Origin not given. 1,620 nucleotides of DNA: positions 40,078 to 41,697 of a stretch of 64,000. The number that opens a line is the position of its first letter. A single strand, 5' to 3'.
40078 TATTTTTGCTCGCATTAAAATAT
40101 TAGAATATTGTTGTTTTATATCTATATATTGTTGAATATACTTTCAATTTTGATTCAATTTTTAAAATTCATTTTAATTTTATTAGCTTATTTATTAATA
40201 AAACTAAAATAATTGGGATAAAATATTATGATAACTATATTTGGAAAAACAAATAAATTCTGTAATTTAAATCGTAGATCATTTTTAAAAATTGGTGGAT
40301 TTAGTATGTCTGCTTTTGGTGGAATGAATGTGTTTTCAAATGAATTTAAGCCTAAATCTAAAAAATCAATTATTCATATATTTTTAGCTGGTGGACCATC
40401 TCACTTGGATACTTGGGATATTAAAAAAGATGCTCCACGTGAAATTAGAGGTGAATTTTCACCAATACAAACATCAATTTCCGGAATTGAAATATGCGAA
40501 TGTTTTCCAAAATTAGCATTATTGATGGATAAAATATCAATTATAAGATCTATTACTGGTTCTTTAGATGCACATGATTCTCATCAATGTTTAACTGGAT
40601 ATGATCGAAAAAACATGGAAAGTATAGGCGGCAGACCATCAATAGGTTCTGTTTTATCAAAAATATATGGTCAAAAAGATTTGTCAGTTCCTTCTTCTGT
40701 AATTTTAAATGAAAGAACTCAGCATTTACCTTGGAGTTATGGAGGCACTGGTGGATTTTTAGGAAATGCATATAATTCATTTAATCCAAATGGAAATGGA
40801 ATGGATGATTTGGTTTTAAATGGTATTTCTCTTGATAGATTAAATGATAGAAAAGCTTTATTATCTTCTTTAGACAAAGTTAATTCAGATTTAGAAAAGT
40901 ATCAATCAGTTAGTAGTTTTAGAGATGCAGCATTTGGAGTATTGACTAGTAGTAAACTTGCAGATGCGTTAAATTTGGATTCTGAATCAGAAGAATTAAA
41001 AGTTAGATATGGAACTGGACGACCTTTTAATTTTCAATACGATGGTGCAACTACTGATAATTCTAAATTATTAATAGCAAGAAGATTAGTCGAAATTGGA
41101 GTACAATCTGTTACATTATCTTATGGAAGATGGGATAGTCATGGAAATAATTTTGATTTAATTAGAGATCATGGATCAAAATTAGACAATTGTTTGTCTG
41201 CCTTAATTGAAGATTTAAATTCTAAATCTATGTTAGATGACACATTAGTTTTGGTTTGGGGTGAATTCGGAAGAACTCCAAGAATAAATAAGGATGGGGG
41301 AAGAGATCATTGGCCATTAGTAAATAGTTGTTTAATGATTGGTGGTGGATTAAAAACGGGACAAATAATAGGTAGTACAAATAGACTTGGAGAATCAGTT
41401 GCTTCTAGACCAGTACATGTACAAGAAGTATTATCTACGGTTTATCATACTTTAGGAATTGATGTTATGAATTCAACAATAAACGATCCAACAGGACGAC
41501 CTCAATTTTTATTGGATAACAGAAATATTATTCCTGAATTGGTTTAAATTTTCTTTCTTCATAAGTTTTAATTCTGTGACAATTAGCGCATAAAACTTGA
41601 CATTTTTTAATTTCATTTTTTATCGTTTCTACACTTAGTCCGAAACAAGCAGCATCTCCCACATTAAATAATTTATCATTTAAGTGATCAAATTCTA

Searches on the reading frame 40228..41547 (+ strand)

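Call 10: search_protein_families(library=pfam, max_evalue=0.001, proteins=[window:40228-41547:+])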
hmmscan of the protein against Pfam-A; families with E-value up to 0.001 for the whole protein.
window:40228-41547:+ (439 aa): 1 family
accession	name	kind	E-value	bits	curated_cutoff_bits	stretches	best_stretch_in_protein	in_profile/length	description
PF07394.17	DUF1501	-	2.3e-86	290.8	27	1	45-438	1-389/390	Protein of unknown function (DUF1501)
